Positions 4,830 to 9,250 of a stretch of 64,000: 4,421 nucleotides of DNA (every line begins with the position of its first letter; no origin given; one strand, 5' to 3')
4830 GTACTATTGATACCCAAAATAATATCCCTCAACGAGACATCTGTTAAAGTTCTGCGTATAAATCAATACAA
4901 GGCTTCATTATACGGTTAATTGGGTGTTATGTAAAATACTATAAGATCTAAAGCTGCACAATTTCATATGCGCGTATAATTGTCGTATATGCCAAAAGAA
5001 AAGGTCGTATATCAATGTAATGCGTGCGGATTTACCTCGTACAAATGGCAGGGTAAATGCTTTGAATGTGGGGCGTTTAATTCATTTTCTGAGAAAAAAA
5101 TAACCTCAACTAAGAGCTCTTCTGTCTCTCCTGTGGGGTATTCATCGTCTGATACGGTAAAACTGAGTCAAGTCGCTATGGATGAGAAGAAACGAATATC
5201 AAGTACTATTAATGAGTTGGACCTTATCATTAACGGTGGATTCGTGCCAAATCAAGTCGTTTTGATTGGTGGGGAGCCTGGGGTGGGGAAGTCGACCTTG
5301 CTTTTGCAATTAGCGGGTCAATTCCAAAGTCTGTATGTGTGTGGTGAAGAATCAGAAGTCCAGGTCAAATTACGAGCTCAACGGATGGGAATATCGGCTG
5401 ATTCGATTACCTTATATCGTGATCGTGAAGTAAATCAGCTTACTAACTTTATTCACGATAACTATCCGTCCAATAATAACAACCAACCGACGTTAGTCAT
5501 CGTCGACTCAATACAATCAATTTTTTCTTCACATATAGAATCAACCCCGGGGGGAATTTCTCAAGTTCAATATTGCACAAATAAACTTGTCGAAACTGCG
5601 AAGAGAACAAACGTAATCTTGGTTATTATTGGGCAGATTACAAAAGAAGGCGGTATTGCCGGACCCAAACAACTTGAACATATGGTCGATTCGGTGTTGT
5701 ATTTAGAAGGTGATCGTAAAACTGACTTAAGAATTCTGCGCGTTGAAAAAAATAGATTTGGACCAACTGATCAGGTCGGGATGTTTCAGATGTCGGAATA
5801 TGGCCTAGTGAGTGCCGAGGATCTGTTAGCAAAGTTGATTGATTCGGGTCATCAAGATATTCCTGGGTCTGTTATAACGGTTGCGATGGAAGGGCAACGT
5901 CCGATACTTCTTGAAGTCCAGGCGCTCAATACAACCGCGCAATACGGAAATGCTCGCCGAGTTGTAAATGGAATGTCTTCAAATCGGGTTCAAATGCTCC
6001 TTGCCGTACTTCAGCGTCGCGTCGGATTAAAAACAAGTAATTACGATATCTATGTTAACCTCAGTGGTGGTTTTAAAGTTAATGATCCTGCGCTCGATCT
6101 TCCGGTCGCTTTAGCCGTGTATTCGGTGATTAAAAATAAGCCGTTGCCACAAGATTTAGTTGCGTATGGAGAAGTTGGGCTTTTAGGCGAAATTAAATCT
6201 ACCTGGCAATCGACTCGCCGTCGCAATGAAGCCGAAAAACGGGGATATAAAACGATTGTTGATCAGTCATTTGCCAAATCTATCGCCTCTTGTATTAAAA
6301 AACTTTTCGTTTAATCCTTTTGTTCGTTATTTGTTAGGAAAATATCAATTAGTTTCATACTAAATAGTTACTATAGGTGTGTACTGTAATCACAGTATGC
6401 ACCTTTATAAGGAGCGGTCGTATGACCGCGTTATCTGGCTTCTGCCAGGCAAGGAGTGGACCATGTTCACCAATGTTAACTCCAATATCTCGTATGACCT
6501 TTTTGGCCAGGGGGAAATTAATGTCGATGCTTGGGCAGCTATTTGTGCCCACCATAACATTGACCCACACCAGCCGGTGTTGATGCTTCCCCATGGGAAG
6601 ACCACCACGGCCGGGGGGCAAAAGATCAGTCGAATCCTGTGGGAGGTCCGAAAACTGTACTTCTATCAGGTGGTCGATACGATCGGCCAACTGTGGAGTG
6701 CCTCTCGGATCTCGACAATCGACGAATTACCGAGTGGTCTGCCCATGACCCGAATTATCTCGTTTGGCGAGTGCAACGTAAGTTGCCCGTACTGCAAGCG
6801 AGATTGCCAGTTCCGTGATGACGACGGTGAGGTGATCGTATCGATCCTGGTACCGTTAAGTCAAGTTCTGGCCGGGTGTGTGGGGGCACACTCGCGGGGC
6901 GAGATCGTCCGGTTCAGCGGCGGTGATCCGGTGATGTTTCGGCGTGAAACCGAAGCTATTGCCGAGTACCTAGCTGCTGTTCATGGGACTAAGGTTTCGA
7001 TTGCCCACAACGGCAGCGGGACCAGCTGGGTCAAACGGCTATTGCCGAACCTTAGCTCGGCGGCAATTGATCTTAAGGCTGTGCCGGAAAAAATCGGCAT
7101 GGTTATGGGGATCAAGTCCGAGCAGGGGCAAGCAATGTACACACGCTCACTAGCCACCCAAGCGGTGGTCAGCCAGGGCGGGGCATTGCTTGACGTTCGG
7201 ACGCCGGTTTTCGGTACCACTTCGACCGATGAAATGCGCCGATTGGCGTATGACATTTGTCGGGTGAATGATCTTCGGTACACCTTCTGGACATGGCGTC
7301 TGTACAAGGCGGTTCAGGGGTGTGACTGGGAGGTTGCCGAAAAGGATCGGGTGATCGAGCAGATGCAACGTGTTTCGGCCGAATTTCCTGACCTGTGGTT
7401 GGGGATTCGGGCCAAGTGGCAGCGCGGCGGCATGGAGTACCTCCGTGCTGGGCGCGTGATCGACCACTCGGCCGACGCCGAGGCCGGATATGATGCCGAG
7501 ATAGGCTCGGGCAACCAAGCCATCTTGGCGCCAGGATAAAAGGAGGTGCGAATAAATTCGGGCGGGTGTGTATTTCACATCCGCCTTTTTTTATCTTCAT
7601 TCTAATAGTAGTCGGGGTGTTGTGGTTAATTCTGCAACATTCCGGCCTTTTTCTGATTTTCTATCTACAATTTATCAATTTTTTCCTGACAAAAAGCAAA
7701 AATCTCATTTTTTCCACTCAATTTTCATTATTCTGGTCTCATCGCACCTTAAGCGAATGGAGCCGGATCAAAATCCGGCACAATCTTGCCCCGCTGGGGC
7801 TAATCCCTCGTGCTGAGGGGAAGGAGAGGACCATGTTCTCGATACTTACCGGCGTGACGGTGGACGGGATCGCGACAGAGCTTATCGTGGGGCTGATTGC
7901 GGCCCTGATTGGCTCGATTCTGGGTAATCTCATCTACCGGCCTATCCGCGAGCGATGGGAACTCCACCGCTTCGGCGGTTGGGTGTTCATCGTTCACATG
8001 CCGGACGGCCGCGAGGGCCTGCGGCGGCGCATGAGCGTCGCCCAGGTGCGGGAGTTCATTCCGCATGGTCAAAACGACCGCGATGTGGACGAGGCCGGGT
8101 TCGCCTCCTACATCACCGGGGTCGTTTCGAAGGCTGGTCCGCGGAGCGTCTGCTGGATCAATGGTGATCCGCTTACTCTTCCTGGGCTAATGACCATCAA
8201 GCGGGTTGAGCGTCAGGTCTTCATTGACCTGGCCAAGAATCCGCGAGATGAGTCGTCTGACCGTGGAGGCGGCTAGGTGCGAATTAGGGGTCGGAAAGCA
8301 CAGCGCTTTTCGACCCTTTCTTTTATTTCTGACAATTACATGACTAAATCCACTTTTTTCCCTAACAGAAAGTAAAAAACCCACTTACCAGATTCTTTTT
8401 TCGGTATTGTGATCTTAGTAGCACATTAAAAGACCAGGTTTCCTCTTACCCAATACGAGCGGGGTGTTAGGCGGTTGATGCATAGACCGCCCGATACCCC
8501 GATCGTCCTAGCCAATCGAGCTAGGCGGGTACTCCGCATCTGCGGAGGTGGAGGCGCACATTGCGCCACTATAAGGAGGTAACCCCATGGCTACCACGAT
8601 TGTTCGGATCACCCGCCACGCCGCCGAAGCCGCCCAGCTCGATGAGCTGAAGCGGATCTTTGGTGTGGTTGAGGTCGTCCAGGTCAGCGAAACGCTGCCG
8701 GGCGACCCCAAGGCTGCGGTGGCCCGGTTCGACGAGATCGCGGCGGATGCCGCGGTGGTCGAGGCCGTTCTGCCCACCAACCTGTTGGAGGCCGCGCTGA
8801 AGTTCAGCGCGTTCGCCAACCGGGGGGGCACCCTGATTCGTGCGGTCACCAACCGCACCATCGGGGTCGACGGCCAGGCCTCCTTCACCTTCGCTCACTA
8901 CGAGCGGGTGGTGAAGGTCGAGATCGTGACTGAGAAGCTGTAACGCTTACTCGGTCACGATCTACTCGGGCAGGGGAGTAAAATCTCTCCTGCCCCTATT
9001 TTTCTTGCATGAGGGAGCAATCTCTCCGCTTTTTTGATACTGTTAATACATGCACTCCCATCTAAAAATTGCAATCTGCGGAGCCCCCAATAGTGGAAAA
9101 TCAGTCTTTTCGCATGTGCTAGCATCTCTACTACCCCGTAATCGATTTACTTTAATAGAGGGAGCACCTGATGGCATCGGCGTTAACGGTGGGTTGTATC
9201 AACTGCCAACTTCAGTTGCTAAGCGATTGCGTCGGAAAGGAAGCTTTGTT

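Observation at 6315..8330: Foreign radical-SAM enzyme cassette with palindromic operator and downstream membrane protein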

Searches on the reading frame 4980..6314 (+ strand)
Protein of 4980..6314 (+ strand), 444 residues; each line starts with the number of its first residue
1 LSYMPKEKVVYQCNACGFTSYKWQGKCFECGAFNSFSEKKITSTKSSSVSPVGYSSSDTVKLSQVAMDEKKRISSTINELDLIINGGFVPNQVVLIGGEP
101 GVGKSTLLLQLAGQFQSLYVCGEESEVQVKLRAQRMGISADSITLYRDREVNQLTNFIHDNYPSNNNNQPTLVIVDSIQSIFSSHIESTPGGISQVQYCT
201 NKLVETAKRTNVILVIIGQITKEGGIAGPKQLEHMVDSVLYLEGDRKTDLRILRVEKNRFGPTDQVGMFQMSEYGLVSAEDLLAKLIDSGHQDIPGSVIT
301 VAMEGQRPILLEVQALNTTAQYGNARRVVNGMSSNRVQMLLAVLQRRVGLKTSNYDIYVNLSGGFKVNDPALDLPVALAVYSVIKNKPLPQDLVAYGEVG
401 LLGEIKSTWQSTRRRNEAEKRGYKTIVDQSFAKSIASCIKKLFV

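Call 7: search_protein_families(library=pfam, proteins=[window:4980-6314:+], max_evalue=0.01)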
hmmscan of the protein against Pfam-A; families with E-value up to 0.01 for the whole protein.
window:4980-6314:+ (444 aa): 16 families
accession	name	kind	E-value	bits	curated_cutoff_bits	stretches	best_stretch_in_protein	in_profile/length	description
PF06745.19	ATPase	-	8.3e-14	52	26.6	1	74-264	2-211/231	KaiC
PF13481.12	AAA_25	-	1.2e-09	38.5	27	1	60-224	5-194/195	AAA domain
PF18073.7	Zn_ribbon_LapB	-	1.7e-09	37.6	25.7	1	11-38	1-28/28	Rubredoxin metal binding domain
PF13541.12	ChlI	-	1.2e-08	35.4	27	1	334-427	26-116/121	Subunit ChlI of Mg-chelatase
PF03796.21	DnaB_C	-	7.3e-07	29.3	27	1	73-117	2-45/255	DnaB-like helicase C terminal domain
PF09848.15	SLFN-g3_helicase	-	8.7e-06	25.7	24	1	92-238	2-144/354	Schlafen group 3, DNA/RNA helicase domain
PF20720.3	nSTAND3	-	0.00056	20.1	27.2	1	91-116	17-42/155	Novel STAND NTPase 3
PF13401.12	AAA_22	-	0.0013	19.5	27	1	92-219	6-123/130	AAA domain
PF00005.33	ABC_tran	-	0.0015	19.5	25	1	87-127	7-42/137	ABC transporter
PF13191.12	AAA_16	-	0.0017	19.4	32.6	1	92-114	25-47/167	AAA ATPase domain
PF00004.35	AAA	-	0.0018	19.2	21.2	1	94-209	1-97/131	ATPase family associated with various cellular activities (AAA)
PF03266.21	NTPase_1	-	0.0019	18.5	23.9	1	94-187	2-90/168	NTPase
PF05729.18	NACHT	-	0.0027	18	26.7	1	93-171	2-71/167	NACHT domain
PF13173.12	AAA_14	-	0.003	18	27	1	91-181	2-74/129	AAA domain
PF13479.12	AAA_24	-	0.0047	17.2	27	0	91-124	2-32/195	AAA domain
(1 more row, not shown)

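Call 8: search_protein_families(library=ncbifam, proteins=[window:4980-6314:+], max_evalue=0.01)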
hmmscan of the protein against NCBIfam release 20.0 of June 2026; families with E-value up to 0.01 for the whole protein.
window:4980-6314:+ (444 aa): 21 families
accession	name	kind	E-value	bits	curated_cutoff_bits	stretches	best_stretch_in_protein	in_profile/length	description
TIGR00416.1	sms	equivalog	8.5e-138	459.9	403.05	1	4-427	1-429/454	DNA repair protein RadA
TIGR02902.1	spore_lonB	equivalog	3.5e-13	49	723.3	1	325-427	395-499/531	ATP-dependent protease LonB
TIGR02237.1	recomb_radB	equivalog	1.2e-10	41.6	172.4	1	80-275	1-208/210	DNA repair and recombination protein RadB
TIGR02903.1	spore_lon_C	equivalog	2.4e-10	39.6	678.8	1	331-427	487-583/615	Lon family ATP-dependent protease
NF006799.0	PRK09302.1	equivalog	3.2e-10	39.2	408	1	69-140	251-327/515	circadian clock protein KaiC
TIGR00764.1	lon_rel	equivalog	7.8e-08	31.3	516.6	1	296-427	420-558/608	ATP-dependent protease LonB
TIGR03881.1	KaiC_arch_4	hypoth_equivalog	1.5e-07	31.3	247.8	1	71-178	1-90/231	KaiC domain-containing protein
TIGR03600.1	phage_DnaB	exception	1.3e-06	27.7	498.65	1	71-152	175-265/421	phage replicative helicase, DnaB family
TIGR03877.1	thermo_KaiC_1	hypoth_equivalog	2.6e-06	27.1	307.25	1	71-137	2-73/238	KaiC domain-containing protein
NF004629.0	PRK05973.1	equivalog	3.8e-05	22.8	156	1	88-222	61-194/237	DNA helicase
NF003301.0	PRK04301.1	equivalog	0.00013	21.2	259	0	69-116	79-126/316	DNA repair and recombination protein RadA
TIGR00665.1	DnaB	equivalog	0.00022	20.2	385.25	1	67-114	172-218/435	replicative DNA helicase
TIGR02236.1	recomb_radA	equivalog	0.0012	18.3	361.15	0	69-117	74-122/311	DNA repair and recombination protein RadA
NF005852.0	PRK07773.1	equivalog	0.0014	16.9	780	1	70-113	197-239/886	replicative DNA helicase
NF006861.0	PRK09361.1-1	equivalog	0.0016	18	278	0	71-280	3-231/235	DNA repair and recombination protein RadB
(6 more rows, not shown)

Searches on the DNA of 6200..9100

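Call 96: search_rna_families(source=window, start=6200, end=9100, threshold=evalue, max_evalue=1)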
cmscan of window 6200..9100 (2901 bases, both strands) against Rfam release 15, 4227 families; matches with E-value up to 1: 2.
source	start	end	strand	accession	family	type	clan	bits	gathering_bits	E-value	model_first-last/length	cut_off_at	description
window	7511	7598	+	RF00558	L20_leader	Cis-reg; leader;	-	28.1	58.7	0.0096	1-127/127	no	Ribosomal protein L20 leader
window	7492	7596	+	RF04312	trpB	Cis-reg;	-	27.6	59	0.52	1-107/107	no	trpB ncRNA motif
